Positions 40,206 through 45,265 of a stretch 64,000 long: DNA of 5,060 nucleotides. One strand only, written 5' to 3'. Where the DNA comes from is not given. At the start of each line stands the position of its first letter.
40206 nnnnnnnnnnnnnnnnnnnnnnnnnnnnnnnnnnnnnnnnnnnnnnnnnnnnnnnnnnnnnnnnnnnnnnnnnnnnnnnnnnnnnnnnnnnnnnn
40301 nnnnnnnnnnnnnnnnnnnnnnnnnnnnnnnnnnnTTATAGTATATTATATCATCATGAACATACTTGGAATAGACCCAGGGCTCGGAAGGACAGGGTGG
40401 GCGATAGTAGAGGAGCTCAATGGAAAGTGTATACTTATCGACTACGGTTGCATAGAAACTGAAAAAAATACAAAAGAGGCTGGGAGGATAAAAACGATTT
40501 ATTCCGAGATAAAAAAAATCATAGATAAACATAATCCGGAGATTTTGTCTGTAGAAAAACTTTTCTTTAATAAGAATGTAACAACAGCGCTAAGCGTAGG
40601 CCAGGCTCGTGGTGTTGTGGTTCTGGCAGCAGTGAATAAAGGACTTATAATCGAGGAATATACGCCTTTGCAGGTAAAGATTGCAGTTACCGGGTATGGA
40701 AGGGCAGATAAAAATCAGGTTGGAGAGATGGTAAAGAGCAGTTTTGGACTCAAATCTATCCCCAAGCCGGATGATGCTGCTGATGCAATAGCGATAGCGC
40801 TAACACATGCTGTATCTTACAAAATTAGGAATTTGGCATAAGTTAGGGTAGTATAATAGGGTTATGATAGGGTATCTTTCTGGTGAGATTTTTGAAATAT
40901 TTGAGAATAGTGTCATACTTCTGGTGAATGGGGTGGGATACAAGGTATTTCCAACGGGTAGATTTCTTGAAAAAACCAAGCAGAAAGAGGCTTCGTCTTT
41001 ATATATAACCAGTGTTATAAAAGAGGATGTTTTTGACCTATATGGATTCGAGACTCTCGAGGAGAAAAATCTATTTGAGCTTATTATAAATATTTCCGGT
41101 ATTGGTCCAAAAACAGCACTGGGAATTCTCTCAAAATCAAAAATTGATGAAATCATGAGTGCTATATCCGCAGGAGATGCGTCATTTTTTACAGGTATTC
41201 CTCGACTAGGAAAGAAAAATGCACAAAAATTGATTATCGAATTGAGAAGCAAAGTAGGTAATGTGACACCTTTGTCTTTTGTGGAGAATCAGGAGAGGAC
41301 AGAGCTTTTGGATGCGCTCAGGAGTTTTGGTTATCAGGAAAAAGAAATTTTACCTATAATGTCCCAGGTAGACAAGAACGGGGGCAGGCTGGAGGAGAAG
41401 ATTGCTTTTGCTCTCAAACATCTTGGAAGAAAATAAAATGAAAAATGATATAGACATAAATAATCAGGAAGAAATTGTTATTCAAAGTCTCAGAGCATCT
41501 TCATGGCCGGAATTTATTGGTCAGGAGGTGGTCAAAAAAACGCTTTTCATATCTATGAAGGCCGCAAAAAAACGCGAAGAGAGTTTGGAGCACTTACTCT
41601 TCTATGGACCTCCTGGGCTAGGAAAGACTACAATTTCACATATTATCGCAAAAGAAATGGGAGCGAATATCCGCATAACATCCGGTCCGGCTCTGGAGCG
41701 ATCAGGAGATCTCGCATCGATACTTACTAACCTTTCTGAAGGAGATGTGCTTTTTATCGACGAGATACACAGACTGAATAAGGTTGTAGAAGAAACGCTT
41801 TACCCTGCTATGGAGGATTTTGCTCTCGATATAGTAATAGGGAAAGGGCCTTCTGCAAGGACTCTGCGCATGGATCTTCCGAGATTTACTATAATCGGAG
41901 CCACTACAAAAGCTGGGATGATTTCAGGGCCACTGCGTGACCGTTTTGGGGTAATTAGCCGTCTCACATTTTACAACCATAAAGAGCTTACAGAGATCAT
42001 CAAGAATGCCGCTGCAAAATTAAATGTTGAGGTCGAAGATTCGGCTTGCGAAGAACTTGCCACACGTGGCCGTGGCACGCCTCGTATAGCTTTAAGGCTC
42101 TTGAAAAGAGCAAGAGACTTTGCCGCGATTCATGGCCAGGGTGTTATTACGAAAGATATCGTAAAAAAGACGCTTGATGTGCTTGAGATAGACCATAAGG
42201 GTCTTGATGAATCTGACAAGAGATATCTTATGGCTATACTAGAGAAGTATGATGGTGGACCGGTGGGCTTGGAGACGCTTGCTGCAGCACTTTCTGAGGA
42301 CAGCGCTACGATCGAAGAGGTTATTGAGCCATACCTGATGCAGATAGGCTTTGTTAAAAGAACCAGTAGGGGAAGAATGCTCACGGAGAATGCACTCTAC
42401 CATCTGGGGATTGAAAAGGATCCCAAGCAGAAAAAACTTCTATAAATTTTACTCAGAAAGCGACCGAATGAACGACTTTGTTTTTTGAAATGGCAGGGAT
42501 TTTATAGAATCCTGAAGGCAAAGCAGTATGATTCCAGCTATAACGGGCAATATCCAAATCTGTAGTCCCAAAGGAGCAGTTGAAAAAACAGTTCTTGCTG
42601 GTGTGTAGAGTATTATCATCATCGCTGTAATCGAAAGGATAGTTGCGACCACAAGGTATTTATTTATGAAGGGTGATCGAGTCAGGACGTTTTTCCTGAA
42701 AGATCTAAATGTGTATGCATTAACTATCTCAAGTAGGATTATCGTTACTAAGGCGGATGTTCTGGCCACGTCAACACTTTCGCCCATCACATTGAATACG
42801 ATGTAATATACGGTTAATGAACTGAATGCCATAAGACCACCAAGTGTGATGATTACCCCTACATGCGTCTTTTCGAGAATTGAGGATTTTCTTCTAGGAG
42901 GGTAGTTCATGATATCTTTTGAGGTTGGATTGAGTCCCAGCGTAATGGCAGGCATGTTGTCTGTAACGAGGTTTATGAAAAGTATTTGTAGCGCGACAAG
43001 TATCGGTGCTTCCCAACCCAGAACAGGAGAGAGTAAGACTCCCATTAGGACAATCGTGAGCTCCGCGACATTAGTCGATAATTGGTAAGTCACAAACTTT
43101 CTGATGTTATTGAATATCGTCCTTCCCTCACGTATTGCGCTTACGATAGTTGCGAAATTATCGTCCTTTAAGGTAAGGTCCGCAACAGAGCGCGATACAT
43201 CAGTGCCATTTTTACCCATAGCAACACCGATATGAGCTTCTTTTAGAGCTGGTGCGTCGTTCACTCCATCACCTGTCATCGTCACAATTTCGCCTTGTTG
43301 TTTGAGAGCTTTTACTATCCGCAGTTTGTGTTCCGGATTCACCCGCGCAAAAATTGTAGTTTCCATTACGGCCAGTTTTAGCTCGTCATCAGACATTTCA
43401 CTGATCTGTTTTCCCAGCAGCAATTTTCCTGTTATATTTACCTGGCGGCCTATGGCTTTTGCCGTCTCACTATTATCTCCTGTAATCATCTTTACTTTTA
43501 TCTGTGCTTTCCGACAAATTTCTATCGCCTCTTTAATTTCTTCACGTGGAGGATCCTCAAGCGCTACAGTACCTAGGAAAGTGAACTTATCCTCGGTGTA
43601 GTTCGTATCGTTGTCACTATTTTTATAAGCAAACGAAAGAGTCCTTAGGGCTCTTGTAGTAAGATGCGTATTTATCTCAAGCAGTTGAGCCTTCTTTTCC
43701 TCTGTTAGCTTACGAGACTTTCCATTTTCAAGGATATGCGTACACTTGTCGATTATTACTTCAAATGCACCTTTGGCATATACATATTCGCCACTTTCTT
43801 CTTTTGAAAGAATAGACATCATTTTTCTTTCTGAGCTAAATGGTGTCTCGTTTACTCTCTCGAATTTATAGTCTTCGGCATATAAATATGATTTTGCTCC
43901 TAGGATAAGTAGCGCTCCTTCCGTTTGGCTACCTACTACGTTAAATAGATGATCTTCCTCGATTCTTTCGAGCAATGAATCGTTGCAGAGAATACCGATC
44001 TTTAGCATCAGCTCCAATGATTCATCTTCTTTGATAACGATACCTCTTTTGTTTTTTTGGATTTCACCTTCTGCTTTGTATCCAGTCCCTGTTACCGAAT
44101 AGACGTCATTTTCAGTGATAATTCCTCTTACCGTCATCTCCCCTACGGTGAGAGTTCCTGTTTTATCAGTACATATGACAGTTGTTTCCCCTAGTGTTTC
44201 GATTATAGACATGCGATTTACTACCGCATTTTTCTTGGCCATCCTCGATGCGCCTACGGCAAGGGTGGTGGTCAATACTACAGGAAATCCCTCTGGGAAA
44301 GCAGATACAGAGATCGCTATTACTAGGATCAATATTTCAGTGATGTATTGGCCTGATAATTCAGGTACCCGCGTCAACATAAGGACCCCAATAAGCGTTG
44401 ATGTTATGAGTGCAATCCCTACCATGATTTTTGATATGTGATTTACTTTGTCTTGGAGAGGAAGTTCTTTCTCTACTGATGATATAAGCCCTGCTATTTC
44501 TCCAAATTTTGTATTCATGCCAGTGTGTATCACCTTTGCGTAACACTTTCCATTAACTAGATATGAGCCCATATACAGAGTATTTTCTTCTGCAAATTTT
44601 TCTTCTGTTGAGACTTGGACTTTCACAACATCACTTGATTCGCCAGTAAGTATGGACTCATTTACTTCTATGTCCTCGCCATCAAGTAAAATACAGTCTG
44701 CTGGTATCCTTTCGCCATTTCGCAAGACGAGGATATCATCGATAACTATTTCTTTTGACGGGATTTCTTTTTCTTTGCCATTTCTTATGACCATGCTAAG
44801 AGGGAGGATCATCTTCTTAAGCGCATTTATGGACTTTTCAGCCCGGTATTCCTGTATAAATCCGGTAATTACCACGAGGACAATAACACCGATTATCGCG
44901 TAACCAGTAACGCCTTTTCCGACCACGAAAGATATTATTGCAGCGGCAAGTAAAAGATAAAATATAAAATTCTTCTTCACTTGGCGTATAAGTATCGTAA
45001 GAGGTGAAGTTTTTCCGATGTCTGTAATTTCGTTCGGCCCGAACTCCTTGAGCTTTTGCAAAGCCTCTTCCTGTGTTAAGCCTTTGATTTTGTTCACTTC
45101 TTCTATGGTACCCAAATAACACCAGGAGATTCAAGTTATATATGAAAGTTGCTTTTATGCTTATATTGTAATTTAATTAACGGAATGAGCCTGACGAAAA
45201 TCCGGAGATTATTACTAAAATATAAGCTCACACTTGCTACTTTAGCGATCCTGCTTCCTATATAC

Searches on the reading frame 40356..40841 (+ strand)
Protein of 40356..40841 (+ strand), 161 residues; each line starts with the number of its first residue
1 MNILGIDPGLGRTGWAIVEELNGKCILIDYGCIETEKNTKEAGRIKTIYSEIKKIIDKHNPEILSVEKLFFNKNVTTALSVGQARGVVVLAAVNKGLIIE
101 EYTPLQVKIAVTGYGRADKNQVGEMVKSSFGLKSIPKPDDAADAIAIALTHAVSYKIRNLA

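Call 10: search_protein_families(library=pfam, proteins=[window:40356-40841:+], max_evalue=0.001)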
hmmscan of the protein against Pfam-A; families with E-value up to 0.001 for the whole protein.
window:40356-40841:+ (161 aa): 1 family
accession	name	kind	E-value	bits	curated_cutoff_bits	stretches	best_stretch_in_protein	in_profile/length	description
PF02075.23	RuvC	-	7.4e-53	178.9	22.2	1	3-151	1-148/148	Crossover junction endodeoxyribonuclease RuvC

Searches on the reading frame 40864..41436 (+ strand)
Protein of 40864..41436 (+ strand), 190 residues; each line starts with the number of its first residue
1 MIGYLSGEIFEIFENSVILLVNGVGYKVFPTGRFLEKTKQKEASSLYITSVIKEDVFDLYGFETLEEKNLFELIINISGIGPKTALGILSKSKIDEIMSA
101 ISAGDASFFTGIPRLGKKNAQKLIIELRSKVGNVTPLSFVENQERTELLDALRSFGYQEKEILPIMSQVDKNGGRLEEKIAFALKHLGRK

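Call 10: search_protein_families(library=pfam, proteins=[window:40864-41436:+], max_evalue=0.001)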
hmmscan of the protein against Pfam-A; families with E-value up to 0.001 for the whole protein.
window:40864-41436:+ (190 aa): 4 families
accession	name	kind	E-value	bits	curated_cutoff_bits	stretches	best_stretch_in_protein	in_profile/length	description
PF01330.27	RuvA_N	-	1e-16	61.2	23.6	1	1-61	1-61/61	RuvA N terminal domain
PF14520.12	HHH_5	-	7.4e-14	52.4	27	1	71-128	1-56/57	Helix-hairpin-helix domain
PF01367.25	5_3_exonuc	-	0.00041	21.2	40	0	74-101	20-48/97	5'-3' exonuclease, C-terminal SAM fold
PF07499.19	RuvA_C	-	0.00047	21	24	0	145-187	3-46/47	RuvA, C-terminal domain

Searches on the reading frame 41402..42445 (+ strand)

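Call 10: search_protein_families(library=pfam, proteins=[window:41402-42445:+], max_evalue=0.001)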
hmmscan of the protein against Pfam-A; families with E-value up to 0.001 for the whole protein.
window:41402-42445:+ (347 aa): 10 families
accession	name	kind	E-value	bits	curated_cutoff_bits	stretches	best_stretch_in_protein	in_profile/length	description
PF05496.18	RuvB_N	-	5.6e-76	254.1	27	1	30-188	1-159/159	Holliday junction DNA helicase RuvB P-loop domain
PF17864.7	AAA_lid_4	-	3.8e-27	94.3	27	1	191-264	1-74/74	RuvB AAA lid domain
PF05491.19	RuvB_C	-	5.6e-27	93.9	24.7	1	266-335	2-71/72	RuvB C-terminal winged helix domain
PF00004.35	AAA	-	1.5e-20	74.4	21.2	1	65-186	1-127/131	ATPase family associated with various cellular activities (AAA)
PF07728.20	AAA_5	-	1.1e-08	35.6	22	1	64-182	1-139/139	AAA domain (dynein-related subfamily)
PF00493.29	MCM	-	5e-05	23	23.3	0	21-141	9-149/224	MCM P-loop domain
PF01078.27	Mg_chelatase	-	0.00014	21.8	20.3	0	63-83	23-43/207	Magnesium chelatase, subunit ChlI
PF06068.19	TIP49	-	0.00031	20.5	23.8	0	37-93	25-81/347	TIP49 P-loop domain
PF05673.19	DUF815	-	0.00072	19.2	23.8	0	178-222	181-230/249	Protein of unknown function (DUF815)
PF00910.28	RNA_helicase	-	0.00098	20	21.5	0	66-128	2-64/105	RNA helicase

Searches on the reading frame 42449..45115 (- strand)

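Call 10: search_protein_families(library=pfam, proteins=[window:42449-45115:-], max_evalue=0.001)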
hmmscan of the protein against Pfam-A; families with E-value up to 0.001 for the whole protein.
window:42449-45115:- (888 aa): 6 families
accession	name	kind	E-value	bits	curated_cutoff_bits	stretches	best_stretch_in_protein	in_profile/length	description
PF00122.25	E1-E2_ATPase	-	3.1e-44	151.1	28.1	1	107-295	7-181/181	E1-E2 ATPase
PF00689.26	Cation_ATPase_C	-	7e-39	133.8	27.3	1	705-871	3-172/175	Cation transporting ATPase, C-terminus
PF00702.32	Hydrolase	-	1.5e-20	74.9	26.4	1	313-628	3-191/191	haloacid dehalogenase-like hydrolase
PF13246.12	Cation_ATPase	-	4.3e-19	68.8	21.7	1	375-461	1-91/91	Cation transport ATPase (P-type)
PF00690.31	Cation_ATPase_N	-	4.5e-13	49.1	20.4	1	7-62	15-69/69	Cation transporter/ATPase, N-terminus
PF08282.18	Hydrolase_3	-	0.00027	21.2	20.9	0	600-660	195-254/255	haloacid dehalogenase-like hydrolase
